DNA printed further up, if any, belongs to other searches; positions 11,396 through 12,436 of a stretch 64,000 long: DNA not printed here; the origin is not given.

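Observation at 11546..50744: Family of strictly 21-bp-periodic tandem arrays, each with a private consensus, attached to orphan beta-sandwich genes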

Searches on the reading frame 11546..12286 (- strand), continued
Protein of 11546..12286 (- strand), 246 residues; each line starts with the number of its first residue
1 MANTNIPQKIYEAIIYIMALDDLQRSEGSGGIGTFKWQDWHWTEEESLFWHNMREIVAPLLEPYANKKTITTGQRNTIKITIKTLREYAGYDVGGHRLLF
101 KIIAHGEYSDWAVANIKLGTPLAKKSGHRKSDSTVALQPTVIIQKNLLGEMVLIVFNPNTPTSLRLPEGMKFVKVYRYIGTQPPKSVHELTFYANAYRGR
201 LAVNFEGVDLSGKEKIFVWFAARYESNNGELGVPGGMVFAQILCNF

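Call 73: fold_search(model_id=the predicted structure, library=viral)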
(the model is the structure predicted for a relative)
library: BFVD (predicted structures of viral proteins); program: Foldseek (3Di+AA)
matches with E <= 10: 866; with E <= 0.001: 8
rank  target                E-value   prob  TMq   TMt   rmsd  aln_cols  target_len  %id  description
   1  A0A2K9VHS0            5.1e-05  1.00  0.31  0.19   8.5       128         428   16  Tail fiber protein [Pseudomonas phage Littlefix]
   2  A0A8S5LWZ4            5.8e-05  0.99  0.29  0.25  18.4       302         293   10  Uncharacterized protein [Myoviridae sp. ctZgq1]
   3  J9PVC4                1.9e-04  0.99  0.29  0.27  19.5       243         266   13  Putative receptor binding protein [Bacillus phage BCD7]
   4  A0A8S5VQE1            3.8e-04  1.00  0.30  0.14   5.0       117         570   10  (no name in the UniProt tables at hand)
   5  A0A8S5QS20            4.0e-04  0.96  0.28  0.26  18.9       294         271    9  Tencon, FN3-like domain, alternative scaffold.71A [Myoviridae sp. ctgXL3]
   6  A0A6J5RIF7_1          4.2e-04  1.00  0.33  0.09  11.3       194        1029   12  Tip attachment protein J central straight fiber domain-containing protein [uncultured Caudovirales phage]
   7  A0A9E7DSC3            5.0e-04  1.00  0.28  0.46   5.3       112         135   15  (no name in the UniProt tables at hand)
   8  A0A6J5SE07            6.7e-04  1.00  0.35  0.10  10.3       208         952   10  Tip attachment protein J central straight fiber domain-containing protein [uncultured Caudovirales phage]
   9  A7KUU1                1.1e-03  1.00  0.29  0.14   4.0       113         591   22  (no name in the UniProt tables at hand)
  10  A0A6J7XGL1            1.5e-03  1.00  0.29  0.09   4.8       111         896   13  Uncharacterized protein [uncultured Caudovirales phage]
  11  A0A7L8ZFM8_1          2.3e-03  1.00  0.30  0.08   4.9       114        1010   12  (no name in the UniProt tables at hand)
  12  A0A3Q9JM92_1          2.6e-03  1.00  0.30  0.08  11.3       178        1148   10  (no name in the UniProt tables at hand)
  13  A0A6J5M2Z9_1          2.9e-03  1.00  0.31  0.09   3.7       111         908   17  Fibronectin type III [uncultured Caudovirales phage]
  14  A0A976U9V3            2.9e-03  1.00  0.27  0.06   5.5       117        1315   13  (no name in the UniProt tables at hand)
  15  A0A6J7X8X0            3.1e-03  0.94  0.31  0.30  21.2       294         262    9  Uncharacterized protein [uncultured Caudovirales phage]
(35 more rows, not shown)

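Call 85: search_protein_representatives(alignment_id=A1)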
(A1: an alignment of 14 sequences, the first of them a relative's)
Query: 14 sequences, 244 profile positions. Proteins with E-value up to 0.001 (for the whole library): 113; up to 1e-10: 54; up to 1e-30: 27. The best 113 are listed.
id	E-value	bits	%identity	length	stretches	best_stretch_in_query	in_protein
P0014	1.1e-111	388.5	-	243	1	1-244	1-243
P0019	1.3e-103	362.0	-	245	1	1-244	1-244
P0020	3.9e-72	259.0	-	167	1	79-244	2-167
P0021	3.0e-71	256.1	-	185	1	3-185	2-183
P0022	1.3e-62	227.8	-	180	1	1-139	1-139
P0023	2.6e-57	210.5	-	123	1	1-123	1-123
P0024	1.2e-54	201.8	-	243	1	3-238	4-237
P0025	9.4e-53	195.5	-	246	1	11-243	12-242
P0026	3.8e-51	190.3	-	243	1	4-243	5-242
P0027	2.4e-50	187.6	-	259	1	3-243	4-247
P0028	3.3e-47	177.4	-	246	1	6-243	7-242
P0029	2.3e-45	171.3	-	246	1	6-243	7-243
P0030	2.5e-45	171.2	-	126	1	120-244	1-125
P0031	3.1e-44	167.6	-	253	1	1-243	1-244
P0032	1.5e-42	162.1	-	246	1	1-243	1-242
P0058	1.1e-18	83.9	-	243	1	29-222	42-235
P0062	3.2e-15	72.6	-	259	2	1-181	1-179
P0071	1.0e-10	57.9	-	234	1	1-239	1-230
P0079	2.9e-08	49.8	-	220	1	138-242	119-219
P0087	4.8e-07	45.8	-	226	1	138-233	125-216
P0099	7.6e-06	41.9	-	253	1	137-243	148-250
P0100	1.2e-05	41.3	-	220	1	137-242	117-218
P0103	2.5e-05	40.2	-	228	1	136-240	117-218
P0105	3.6e-05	39.7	-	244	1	143-240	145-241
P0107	4.1e-05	39.5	-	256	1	136-242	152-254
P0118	3.0e-04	36.7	-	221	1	137-242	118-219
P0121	5.8e-04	35.7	-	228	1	138-242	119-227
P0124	6.9e-04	35.5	-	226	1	136-217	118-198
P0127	7.7e-04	35.3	-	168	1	136-242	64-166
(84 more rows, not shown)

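Call 89: search_protein_families(library=pfam, proteins=[P0071, P0079, P0087, P0105, P0121, P0127, P0099, P0107, P0058, P0062], max_evalue=0.1)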
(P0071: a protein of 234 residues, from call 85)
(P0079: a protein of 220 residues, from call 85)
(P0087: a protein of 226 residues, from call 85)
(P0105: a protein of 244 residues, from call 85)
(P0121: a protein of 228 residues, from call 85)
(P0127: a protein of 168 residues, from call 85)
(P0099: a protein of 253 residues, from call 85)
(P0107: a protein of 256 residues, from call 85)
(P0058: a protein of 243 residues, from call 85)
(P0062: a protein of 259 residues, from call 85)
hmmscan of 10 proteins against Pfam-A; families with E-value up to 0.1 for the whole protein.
P0071 (234 aa): 0 families

P0079 (220 aa): 0 families

P0087 (226 aa): 1 family
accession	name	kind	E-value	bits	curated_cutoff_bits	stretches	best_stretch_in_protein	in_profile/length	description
PF19961.5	EAD8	-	0.057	14.6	27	1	13-46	41-74/96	Effector-associated domain 8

P0105 (244 aa): 0 families

P0121 (228 aa): 1 family
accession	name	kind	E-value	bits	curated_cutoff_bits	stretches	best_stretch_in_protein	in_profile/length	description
PF06218.16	NPR2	-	0.014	14.7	27.5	1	32-127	119-210/440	Nitrogen permease regulator 2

P0127 (168 aa): 0 families

P0099 (253 aa): 0 families

P0107 (256 aa): 0 families

P0058 (243 aa): 0 families

P0062 (259 aa): 0 families

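Call 90: search_protein_families(library=ncbifam, proteins=[P0001, P0071, P0079, P0087, P0105, P0121], max_evalue=0.1)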
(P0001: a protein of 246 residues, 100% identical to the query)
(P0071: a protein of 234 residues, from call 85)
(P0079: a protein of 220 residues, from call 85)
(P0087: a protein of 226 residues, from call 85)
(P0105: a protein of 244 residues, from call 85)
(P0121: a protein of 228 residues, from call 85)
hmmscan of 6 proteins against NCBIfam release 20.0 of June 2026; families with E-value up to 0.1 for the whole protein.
P0001 (246 aa): 0 families

P0071 (234 aa): 0 families

P0079 (220 aa): 0 families

P0087 (226 aa): 0 families

P0105 (244 aa): 1 family
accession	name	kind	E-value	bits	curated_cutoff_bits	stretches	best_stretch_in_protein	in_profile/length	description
NF033516.0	transpos_IS3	equivalog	0.03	13.6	160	1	60-117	26-81/369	IS3 family transposase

P0121 (228 aa): 0 families

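Call 94: find_homologous_proteins(query=A3, max_evalue=0.00001)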
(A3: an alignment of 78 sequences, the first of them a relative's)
Query A3 (78 sequences) (246 aa, profile of the alignment): 30 proteins with E <= 0.00001 among 3216 candidates.
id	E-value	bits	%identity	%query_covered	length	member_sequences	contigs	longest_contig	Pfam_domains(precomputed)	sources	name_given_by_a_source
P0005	4.4e-69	251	58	99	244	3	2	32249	-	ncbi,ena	-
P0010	2.8e-68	248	56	99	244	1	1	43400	-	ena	-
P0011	8.4e-68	246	55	99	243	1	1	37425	-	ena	-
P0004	2.4e-67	245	58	99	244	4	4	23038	-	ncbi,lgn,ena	-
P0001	2.6e-66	242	100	100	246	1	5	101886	-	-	-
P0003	5.0e-66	241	74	100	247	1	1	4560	-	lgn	-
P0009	2.4e-65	238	55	99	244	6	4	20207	-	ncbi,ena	-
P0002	3.7e-64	234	81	99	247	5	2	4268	-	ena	-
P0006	6.9e-64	234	56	99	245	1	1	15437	-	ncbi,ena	ncbi:MAG: hypothetical protein WCH34_08765 [Bacteroidota bacterium]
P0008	1.3e-63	233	54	99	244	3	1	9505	-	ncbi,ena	-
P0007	2.7e-62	228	57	99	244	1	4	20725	-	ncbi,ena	-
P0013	2.9e-60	222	54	99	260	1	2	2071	-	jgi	-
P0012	3.9e-59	218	53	99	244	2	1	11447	-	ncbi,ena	-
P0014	3.3e-57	212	48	99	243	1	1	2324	-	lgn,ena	-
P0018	6.9e-30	122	-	-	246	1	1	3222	-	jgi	jgi:hypothetical protein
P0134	1.4e-22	98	-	-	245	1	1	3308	-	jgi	jgi:hypothetical protein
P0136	4.1e-19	87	-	-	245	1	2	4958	-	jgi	jgi:hypothetical protein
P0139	5.3e-16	77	-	-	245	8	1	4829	-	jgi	jgi:hypothetical protein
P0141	5.7e-8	51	-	-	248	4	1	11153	-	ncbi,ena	-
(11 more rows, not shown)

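Call 95: find_encoding_contigs(protein=P0141, flank=5000, max_places=2)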
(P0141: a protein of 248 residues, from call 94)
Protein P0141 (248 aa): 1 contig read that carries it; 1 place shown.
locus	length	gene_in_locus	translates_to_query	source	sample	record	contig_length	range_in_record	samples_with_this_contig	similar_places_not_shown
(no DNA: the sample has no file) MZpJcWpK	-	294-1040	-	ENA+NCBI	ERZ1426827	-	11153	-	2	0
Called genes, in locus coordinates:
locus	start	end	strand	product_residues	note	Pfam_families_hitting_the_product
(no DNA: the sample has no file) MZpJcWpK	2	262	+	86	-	?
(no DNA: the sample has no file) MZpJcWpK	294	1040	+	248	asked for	-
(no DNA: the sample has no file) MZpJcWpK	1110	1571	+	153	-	-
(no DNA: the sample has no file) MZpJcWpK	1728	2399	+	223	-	-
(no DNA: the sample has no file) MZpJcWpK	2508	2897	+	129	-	-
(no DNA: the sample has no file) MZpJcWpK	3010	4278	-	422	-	PF13372:Alginate_exp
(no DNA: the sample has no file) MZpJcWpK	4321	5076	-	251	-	PF00005:ABC_tran, PF13304:AAA_21 (faint), PF26341:AAA_SelU (weak)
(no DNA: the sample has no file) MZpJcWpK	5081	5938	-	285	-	PF00528:BPD_transp_1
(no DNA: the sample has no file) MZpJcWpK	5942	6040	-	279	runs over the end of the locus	PF00528:BPD_transp_1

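Call 96: find_encoding_contigs(protein=P0139, flank=5000, max_places=2)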
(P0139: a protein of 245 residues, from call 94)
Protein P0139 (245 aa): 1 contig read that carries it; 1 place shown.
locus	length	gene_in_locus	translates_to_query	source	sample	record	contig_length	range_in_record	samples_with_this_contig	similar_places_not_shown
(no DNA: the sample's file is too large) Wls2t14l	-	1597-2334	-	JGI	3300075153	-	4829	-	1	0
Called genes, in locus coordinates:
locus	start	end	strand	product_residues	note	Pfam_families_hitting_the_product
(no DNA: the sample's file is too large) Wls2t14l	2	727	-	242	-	?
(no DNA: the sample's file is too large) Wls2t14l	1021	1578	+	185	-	-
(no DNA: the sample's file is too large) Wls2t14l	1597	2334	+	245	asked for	-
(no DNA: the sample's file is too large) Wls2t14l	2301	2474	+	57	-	-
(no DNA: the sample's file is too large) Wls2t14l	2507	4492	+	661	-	-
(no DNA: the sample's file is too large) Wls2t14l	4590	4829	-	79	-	?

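Call 97: find_encoding_contigs(protein=P0136, flank=5000, max_places=2)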
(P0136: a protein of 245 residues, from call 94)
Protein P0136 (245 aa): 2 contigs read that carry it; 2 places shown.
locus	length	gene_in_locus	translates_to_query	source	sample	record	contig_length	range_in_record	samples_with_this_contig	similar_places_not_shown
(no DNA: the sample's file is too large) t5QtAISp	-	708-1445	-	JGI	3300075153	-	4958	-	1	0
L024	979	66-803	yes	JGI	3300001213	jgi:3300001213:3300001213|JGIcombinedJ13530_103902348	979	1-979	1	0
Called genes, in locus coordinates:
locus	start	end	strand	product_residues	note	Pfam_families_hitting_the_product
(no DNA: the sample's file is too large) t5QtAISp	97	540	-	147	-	-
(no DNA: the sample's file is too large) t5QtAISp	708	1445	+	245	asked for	-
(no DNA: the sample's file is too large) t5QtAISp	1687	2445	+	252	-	-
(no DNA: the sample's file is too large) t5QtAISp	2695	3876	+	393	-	PF02012:BNR (faint), PF15902:Sortilin-Vps10 (faint), PF18962:Por_Secre_tail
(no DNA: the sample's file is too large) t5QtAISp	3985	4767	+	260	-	-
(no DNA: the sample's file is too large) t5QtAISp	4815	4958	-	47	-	?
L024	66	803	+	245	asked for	-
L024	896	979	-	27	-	?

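Call 98: find_encoding_contigs(protein=P0134, flank=5000, max_places=2)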
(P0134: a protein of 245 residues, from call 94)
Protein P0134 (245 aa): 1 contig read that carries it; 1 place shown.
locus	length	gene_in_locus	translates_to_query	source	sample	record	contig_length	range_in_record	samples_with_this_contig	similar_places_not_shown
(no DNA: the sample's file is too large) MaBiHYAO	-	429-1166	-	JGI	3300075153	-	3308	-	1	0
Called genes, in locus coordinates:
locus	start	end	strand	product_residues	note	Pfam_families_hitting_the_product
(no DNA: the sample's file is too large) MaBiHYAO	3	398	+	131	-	?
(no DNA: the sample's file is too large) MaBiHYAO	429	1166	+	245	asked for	-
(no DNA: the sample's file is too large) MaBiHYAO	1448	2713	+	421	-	PF08867:FRG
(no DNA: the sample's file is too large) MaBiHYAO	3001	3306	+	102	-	?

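Call 104: find_related_loci(query=A5, collection=genome_contigs, flank=4000)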
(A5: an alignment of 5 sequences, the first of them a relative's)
Query A5 (228 aa) in genome_contigs; peptide patterns used: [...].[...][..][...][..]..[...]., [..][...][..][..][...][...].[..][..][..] (x = any residue, [..] = any of these).
69 stretches matched a pattern; 3 encode a relative of the query (tblastn E <= 1e-3); 3 distinct loci.
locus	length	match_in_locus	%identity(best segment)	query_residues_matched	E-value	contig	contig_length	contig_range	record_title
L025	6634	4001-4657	47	4-228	1e-62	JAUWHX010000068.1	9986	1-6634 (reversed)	MAG: bacterium isolate CSMAG_2279 CSMAG_2279_k141_144778_length_9986_cov_15.0000, whole genome shotgun sequence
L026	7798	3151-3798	45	7-228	7e-60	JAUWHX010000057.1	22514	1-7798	MAG: bacterium isolate CSMAG_2279 CSMAG_2279_k141_848290_length_22514_cov_14.7329, whole genome shotgun sequence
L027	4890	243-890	44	7-228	2e-57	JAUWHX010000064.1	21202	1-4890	MAG: bacterium isolate CSMAG_2279 CSMAG_2279_k141_651084_length_21202_cov_18.0000, whole genome shotgun sequence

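Call 115: list_cluster_members(proteins=[P0071, P0079, P0121, P0100, P0103, P0118, P0124, P0105, P0058, P0024])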
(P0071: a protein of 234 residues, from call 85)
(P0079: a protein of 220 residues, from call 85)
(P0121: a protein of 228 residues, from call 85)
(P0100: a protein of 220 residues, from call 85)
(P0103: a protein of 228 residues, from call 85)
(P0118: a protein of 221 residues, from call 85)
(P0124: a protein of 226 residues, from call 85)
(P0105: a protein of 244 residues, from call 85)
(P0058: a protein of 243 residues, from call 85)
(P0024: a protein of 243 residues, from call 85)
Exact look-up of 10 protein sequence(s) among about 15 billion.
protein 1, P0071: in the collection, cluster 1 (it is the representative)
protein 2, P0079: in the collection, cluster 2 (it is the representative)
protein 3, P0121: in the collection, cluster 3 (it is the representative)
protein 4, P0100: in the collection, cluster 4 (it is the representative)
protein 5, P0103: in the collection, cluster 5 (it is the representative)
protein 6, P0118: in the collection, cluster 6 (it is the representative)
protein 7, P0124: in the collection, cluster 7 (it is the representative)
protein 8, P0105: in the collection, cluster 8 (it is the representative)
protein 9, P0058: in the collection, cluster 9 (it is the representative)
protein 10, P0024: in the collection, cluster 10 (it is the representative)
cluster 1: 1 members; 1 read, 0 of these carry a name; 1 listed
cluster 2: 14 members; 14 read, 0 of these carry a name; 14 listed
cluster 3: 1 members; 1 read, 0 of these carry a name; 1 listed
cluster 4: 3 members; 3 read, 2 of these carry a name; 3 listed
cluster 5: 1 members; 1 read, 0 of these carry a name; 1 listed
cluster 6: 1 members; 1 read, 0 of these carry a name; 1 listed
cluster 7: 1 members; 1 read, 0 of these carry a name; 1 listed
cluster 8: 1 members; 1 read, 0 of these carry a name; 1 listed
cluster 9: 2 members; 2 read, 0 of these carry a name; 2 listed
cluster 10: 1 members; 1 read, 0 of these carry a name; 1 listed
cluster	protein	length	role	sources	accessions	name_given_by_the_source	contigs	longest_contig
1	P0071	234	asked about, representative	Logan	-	-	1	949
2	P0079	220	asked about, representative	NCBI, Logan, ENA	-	-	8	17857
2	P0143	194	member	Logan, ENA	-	-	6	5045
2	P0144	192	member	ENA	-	-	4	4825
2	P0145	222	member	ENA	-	-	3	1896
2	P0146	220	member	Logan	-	-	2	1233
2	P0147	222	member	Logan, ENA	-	-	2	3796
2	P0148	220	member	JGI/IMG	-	-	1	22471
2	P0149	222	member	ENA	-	-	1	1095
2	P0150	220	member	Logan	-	-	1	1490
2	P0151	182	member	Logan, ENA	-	-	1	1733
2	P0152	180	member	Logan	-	-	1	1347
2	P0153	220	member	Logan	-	-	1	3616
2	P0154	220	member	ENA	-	-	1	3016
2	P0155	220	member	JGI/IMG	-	-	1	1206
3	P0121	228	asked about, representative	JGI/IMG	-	-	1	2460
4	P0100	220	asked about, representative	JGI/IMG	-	hypothetical protein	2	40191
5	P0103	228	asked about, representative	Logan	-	-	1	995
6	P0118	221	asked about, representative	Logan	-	-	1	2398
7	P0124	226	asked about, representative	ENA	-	-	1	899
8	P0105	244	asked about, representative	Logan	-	-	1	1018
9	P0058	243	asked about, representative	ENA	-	-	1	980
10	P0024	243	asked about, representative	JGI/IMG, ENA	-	-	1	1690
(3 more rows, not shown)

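Call 116: find_related_loci(query=A1, collection=viral_contigs, flank=6000)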
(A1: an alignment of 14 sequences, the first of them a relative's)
Query A1 (246 aa) in viral_contigs; peptide patterns used: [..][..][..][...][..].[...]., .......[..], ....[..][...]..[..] (x = any residue, [..] = any of these).
17 stretches matched a pattern, but none encodes a relative of the query by tblastn (E <= 1e-3).

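Call 117: find_related_loci(query=A5, collection=viral_contigs, flank=6000)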
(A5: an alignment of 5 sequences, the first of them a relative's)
Query A5 (228 aa) in viral_contigs; peptide patterns used: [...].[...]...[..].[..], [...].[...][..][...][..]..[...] (x = any residue, [..] = any of these).
163 stretches matched a pattern, but none encodes a relative of the query by tblastn (E <= 1e-3).

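Call 123: search_dna_similar(query=P0121, collection=plasmids, mode=protein, max_evalue=0.001, max_rows=10)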
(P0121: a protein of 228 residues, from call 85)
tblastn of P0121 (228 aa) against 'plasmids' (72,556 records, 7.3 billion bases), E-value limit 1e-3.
No match.

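Call 124: search_dna_similar(query=P0121, collection=phages, mode=protein, max_evalue=0.001, max_rows=10)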
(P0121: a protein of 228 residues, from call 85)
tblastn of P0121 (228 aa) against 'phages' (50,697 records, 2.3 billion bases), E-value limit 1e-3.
No match.
